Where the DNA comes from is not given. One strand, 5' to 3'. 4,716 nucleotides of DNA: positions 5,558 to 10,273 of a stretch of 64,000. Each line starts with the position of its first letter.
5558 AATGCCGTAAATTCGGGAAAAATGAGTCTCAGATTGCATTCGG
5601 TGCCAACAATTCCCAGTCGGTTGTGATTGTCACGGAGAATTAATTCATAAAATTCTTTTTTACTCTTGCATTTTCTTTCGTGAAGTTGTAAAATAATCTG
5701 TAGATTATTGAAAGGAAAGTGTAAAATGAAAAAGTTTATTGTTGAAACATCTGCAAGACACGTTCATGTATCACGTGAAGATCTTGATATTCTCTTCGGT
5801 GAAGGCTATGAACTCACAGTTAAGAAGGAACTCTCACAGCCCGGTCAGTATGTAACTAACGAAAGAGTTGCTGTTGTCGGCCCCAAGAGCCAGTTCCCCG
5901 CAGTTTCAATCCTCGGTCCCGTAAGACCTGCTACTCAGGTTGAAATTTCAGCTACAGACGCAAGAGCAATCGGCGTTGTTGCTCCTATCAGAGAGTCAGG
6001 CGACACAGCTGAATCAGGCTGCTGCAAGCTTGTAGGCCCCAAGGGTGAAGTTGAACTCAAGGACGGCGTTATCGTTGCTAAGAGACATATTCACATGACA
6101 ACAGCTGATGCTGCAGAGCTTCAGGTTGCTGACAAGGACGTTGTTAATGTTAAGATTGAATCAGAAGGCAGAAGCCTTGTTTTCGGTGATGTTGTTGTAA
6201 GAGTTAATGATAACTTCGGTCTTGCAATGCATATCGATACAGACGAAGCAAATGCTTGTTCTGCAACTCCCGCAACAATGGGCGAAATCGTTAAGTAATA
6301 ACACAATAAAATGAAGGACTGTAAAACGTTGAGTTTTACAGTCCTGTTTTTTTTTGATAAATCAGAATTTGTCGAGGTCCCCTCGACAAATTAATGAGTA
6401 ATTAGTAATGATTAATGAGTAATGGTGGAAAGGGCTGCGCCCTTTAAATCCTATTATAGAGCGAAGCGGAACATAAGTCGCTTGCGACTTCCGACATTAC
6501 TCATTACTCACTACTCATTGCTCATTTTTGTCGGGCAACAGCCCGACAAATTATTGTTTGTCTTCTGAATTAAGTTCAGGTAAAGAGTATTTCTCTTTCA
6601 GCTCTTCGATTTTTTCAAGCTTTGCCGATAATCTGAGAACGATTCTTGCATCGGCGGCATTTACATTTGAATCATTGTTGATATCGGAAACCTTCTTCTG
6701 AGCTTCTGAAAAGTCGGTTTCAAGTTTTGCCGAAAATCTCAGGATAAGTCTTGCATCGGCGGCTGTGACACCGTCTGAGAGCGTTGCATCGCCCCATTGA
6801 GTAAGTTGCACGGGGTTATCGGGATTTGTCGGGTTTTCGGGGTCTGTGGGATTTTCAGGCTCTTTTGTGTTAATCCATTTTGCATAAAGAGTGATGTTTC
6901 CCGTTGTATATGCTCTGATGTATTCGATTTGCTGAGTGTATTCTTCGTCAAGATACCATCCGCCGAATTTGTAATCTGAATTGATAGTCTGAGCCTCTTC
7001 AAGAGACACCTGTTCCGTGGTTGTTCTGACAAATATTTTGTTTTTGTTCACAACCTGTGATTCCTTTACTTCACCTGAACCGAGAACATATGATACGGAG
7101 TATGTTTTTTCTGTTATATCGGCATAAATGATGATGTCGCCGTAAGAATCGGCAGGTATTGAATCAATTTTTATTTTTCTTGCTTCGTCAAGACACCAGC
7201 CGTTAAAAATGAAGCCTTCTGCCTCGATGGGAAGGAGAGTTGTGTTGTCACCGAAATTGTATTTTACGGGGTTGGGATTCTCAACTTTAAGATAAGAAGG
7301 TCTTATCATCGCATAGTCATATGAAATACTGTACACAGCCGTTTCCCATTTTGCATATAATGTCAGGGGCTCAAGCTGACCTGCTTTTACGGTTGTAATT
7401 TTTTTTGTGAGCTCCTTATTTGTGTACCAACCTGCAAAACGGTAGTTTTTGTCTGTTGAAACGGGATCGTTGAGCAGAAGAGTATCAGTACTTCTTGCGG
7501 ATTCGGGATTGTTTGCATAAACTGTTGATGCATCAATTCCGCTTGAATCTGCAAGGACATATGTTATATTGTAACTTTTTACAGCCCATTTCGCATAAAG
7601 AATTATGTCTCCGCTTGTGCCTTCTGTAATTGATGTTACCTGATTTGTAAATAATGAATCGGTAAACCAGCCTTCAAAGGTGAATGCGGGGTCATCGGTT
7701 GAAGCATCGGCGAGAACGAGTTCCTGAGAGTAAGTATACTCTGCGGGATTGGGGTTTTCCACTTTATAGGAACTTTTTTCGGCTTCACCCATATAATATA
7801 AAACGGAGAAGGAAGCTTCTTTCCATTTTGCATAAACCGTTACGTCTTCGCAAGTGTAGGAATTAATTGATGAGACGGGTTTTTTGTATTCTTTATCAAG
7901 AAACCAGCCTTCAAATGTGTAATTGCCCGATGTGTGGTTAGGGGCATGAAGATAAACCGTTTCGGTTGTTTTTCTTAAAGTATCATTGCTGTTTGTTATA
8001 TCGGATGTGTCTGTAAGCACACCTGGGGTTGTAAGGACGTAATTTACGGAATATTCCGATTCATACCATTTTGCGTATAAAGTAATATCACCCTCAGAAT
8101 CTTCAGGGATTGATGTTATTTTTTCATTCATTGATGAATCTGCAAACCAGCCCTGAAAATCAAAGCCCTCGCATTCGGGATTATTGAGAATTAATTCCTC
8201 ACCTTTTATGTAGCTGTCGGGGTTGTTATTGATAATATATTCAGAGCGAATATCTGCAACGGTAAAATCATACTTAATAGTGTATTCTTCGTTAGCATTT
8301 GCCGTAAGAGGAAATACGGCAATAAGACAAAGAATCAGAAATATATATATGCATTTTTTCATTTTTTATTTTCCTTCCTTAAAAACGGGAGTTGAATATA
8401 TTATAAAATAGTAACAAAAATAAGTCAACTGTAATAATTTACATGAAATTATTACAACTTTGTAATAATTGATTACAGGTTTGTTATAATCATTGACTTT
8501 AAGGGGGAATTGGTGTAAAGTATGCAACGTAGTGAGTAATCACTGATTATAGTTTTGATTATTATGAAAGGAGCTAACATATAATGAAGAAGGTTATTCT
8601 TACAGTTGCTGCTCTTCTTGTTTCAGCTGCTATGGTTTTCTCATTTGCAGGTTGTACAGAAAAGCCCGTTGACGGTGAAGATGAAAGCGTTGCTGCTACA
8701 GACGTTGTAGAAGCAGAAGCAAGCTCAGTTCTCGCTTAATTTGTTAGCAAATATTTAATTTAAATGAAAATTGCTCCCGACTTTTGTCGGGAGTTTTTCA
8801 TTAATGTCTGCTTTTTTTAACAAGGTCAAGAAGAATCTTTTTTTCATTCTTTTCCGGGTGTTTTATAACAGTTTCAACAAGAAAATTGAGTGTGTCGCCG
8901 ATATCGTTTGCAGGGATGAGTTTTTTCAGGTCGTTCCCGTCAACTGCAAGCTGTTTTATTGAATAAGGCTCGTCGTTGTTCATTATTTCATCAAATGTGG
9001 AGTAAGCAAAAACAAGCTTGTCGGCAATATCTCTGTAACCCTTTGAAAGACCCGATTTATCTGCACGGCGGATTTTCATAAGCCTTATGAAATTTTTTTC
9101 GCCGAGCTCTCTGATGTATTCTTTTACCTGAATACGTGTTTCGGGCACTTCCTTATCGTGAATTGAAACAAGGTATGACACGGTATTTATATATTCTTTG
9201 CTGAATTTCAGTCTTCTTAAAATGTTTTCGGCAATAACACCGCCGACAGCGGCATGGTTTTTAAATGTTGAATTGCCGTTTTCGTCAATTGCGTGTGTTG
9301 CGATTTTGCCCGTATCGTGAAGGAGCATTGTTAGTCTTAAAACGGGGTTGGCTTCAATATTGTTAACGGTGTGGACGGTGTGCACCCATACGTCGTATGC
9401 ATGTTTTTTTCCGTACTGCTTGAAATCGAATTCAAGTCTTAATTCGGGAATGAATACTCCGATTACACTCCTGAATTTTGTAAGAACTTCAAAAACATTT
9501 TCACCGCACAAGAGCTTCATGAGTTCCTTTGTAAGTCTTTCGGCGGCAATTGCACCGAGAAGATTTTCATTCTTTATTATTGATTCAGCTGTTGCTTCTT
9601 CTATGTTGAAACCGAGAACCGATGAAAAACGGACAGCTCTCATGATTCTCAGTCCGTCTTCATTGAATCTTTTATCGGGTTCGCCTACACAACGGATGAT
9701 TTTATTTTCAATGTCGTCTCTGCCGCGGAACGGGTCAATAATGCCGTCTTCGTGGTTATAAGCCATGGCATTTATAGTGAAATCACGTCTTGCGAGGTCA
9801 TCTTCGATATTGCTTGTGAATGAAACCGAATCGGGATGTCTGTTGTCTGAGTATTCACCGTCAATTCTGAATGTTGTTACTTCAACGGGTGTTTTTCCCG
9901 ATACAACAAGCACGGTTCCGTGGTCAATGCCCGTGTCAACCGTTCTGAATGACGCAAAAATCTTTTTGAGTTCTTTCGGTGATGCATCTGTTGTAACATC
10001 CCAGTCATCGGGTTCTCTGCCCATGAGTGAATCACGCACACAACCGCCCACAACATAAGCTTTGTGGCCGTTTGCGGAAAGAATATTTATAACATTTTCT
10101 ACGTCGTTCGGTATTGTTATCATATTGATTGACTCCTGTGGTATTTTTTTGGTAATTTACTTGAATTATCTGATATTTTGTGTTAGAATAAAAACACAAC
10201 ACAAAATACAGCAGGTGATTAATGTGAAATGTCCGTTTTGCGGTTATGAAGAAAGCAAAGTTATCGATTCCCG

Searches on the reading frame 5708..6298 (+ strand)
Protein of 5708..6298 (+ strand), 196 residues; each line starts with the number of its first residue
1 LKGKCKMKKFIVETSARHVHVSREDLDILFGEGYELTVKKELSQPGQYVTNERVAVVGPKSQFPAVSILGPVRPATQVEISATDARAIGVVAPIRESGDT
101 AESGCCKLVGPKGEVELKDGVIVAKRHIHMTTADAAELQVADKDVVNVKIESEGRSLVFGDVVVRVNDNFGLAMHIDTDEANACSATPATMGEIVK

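Call 24: search_protein_families(library=pfam, proteins=[window:5708-6298:+])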
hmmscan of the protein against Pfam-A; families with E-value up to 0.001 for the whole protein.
window:5708-6298:+ (196 aa): 1 family
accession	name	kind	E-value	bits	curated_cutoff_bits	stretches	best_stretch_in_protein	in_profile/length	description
PF06130.18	PTAC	-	1.9e-79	266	25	1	12-186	2-175/176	Phosphate propanoyltransferase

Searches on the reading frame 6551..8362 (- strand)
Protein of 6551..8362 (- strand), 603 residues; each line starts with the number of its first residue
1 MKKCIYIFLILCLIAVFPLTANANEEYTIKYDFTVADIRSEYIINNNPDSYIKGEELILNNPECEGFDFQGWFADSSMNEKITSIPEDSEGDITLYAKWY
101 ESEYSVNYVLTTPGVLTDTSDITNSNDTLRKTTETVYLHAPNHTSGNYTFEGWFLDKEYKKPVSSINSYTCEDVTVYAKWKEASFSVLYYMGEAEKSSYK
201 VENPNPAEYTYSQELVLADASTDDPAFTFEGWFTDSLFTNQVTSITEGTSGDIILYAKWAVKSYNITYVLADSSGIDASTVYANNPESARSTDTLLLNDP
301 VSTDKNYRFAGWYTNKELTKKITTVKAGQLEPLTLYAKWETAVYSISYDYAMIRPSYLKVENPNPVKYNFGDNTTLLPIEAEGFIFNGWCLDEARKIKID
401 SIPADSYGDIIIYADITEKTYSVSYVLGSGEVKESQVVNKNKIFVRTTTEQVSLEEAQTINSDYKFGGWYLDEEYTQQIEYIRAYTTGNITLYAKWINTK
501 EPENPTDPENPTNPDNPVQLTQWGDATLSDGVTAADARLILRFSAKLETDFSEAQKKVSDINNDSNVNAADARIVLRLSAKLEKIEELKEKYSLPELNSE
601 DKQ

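Call 24: search_protein_families(library=pfam, proteins=[window:6551-8362:-])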
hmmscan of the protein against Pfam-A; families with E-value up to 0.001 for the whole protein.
window:6551-8362:- (603 aa): 3 families
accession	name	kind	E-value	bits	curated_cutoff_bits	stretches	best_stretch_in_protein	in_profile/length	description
PF09479.16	Flg_new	-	4.9e-52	174.3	27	6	421-495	1-65/65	Listeria-Bacteroides repeat domain (List_Bact_rpt)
PF00404.24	Dockerin_1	-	5.3e-05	23.8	22.9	1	524-575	2-52/57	Dockerin type I domain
PF18998.6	Flg_new_2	-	0.00055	20.3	23.6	0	147-182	34-71/73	Divergent InlB B-repeat domain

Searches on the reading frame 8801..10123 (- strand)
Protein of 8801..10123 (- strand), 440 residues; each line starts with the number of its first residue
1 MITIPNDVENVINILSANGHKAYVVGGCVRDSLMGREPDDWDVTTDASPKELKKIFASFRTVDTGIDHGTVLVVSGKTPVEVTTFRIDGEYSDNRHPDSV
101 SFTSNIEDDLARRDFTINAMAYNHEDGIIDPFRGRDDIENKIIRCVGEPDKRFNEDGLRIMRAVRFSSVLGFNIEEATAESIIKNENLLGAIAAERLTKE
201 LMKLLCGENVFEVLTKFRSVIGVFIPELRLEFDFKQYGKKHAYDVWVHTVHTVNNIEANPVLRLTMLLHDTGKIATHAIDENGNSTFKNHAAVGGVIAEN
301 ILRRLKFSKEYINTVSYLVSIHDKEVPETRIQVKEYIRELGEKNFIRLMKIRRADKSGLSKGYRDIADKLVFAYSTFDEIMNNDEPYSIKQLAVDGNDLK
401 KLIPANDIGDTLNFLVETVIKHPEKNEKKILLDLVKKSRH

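Call 25: search_protein_families(library=pfam, proteins=[window:8801-10123:-])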
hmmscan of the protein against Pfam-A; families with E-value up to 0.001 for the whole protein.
window:8801-10123:- (440 aa): 4 families
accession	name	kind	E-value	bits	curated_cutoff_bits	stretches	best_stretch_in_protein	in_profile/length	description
PF01743.26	PolyA_pol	-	4.8e-41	140.5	23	1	22-144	1-126/126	Poly A polymerase head domain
PF12627.12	PolyA_pol_RNAbd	-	2.6e-09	37.2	22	1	171-213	1-43/64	Probable RNA and SrmB- binding site of polymerase A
PF13735.12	tRNA_NucTran2_2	-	1.1e-08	35.6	27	1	298-434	24-148/149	tRNA nucleotidyltransferase domain 2 putative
PF01966.28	HD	-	4.3e-06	27.4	22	1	261-356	26-112/116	HD domain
